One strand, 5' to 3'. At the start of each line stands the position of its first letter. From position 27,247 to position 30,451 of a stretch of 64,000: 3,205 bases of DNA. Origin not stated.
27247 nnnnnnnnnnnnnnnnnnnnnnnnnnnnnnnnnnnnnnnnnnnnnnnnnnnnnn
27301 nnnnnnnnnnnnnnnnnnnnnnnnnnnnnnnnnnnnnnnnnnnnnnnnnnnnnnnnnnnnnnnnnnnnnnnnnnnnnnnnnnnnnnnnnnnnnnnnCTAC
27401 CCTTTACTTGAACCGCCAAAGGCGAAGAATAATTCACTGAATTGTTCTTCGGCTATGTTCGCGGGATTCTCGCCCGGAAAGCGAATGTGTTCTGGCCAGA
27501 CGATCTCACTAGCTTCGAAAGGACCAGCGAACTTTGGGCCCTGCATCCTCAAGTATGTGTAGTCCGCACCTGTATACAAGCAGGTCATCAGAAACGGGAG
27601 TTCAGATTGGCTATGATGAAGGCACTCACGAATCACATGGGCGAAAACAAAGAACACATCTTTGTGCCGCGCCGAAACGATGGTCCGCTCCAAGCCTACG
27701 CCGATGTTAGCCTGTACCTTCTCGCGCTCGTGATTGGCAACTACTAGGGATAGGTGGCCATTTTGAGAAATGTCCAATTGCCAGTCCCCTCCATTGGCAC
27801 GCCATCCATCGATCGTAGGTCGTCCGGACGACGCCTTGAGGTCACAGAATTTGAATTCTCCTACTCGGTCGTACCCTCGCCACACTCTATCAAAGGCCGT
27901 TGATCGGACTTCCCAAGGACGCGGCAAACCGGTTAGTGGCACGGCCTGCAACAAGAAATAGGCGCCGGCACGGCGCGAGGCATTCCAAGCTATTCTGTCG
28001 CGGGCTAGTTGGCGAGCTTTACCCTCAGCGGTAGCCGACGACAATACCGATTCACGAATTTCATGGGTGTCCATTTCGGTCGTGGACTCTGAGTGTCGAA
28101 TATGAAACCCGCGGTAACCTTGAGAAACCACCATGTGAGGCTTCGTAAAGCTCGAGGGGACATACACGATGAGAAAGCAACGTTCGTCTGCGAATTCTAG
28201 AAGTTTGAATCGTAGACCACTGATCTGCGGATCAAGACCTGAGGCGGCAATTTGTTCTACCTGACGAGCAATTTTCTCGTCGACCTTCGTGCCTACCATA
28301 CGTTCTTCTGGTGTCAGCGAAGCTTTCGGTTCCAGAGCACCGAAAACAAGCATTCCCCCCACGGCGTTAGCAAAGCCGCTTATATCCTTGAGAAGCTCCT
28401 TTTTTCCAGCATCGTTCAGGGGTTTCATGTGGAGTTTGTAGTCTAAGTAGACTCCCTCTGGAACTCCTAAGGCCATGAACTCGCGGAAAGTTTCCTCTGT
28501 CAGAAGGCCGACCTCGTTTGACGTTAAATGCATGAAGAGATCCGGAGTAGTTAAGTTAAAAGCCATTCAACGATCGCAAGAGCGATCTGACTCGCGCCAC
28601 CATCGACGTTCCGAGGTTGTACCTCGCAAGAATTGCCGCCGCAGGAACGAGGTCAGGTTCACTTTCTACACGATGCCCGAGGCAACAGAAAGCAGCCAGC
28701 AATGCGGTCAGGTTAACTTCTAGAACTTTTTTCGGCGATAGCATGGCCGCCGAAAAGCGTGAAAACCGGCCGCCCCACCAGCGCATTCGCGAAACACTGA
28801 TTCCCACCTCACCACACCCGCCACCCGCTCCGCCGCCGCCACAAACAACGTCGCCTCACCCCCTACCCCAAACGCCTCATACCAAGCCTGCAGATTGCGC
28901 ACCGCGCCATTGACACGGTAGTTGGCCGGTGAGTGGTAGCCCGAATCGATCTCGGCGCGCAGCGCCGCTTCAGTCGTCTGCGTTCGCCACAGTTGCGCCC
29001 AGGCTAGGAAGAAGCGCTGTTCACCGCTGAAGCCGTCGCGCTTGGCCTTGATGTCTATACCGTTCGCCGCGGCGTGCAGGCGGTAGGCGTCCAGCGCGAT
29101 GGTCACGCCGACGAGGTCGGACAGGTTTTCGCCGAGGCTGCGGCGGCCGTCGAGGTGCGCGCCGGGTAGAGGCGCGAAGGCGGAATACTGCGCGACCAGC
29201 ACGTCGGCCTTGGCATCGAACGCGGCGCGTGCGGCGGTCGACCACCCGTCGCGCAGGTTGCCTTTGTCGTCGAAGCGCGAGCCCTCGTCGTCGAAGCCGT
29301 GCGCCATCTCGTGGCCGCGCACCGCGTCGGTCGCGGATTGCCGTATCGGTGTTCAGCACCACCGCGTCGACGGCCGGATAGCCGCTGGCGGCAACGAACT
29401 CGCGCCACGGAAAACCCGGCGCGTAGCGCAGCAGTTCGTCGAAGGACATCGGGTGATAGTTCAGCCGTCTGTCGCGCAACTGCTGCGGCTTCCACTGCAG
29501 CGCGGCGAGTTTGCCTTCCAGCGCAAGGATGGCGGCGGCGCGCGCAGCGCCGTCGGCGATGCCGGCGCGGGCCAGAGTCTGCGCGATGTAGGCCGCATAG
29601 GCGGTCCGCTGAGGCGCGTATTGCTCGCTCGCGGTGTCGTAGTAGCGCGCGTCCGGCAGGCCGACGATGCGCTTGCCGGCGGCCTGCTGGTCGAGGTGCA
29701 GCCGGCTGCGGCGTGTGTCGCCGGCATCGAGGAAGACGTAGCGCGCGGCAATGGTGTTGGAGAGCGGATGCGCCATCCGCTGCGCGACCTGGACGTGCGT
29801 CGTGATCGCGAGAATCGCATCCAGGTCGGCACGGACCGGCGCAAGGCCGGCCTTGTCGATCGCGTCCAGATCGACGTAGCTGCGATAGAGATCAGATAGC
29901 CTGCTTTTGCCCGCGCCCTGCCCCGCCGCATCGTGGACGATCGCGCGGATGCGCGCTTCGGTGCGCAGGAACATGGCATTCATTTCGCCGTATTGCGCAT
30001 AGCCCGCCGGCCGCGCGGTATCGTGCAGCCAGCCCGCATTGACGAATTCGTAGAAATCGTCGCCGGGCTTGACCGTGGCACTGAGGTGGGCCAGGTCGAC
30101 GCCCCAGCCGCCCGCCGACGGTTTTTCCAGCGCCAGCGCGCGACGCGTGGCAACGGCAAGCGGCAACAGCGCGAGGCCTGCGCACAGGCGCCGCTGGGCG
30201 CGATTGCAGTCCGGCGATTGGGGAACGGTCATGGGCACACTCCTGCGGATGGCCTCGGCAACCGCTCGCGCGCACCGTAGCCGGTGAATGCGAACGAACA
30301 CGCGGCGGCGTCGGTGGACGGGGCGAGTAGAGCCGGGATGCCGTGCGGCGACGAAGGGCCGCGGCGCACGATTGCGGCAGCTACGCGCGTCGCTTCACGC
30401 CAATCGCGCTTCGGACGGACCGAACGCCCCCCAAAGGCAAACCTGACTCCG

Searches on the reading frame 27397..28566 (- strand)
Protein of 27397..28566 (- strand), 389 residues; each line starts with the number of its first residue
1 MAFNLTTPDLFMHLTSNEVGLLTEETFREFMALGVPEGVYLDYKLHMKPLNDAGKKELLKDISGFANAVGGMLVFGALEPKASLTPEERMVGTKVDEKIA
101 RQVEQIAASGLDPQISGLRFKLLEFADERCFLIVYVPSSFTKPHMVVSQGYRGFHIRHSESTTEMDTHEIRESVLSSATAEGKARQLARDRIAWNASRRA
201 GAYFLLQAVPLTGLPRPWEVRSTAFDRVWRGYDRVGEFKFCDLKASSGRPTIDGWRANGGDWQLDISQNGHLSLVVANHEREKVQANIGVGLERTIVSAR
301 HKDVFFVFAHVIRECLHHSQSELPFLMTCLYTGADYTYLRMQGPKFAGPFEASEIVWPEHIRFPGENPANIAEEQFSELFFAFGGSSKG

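Call 8: search_protein_families(library=pfam, proteins=[window:27397-28566:-], max_evalue=0.01)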
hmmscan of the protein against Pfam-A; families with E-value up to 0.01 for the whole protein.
window:27397-28566:- (389 aa): 1 family
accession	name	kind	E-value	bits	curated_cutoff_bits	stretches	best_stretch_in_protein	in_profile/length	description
PF04326.19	SLFN_AlbA_2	-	2.8e-08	34.7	25.3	1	40-165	4-117/118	Schlafen, AlbA_2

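Call 9: search_protein_families(library=phrogs, proteins=[window:27397-28566:-], max_evalue=0.01)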
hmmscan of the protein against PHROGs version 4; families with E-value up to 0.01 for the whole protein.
window:27397-28566:- (389 aa): 1 family
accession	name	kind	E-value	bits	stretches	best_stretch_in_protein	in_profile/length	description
phrog_12156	-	DNA, RNA and nucleotide metabolism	1.3e-05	25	1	54-177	33-151/485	DNA helicase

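Call 71: search_protein_families(library=padloc, proteins=[window:27397-28566:-], max_evalue=0.0001)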
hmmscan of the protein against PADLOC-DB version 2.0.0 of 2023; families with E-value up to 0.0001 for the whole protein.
window:27397-28566:- (389 aa): 0 families

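Call 113: search_protein_families(library=ncbifam, proteins=[window:27397-28566:-], max_evalue=0.01)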
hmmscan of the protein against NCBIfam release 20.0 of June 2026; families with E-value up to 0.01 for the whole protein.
window:27397-28566:- (389 aa): 0 families

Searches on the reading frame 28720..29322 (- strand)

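Call 8: search_protein_families(library=pfam, proteins=[window:28720-29322:-], max_evalue=0.01)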
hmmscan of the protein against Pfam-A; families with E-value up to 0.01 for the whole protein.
window:28720-29322:- (200 aa): 1 family
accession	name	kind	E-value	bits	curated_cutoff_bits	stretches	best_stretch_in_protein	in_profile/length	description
PF01431.27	Peptidase_M13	-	3.1e-37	128.6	24.5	1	3-165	41-203/205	Peptidase family M13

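Call 9: search_protein_families(library=phrogs, proteins=[window:28720-29322:-], max_evalue=0.01)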
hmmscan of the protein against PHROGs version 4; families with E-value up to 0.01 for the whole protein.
window:28720-29322:- (200 aa): 0 families

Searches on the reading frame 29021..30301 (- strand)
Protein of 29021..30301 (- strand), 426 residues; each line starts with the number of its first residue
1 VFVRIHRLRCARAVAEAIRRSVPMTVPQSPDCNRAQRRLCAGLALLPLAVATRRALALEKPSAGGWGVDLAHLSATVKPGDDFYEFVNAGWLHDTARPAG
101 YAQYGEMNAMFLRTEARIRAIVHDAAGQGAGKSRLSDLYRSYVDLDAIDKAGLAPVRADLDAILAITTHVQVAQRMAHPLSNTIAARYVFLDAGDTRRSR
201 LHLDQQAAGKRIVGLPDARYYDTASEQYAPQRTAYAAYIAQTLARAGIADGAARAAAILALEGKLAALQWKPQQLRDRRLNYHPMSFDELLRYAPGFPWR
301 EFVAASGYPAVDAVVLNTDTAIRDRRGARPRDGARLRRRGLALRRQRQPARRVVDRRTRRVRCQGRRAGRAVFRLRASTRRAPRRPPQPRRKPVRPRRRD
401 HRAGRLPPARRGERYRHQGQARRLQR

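Call 8: search_protein_families(library=pfam, proteins=[window:29021-30301:-], max_evalue=0.01)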
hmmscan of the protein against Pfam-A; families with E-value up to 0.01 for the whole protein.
window:29021-30301:- (426 aa): 1 family
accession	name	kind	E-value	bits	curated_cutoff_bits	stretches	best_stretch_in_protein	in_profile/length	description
PF05649.18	Peptidase_M13_N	-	1.6e-45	156.6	32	1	79-319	1-248/381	Peptidase family M13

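Call 9: search_protein_families(library=phrogs, proteins=[window:29021-30301:-], max_evalue=0.01)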
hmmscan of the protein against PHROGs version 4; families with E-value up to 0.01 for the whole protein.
window:29021-30301:- (426 aa): 0 families
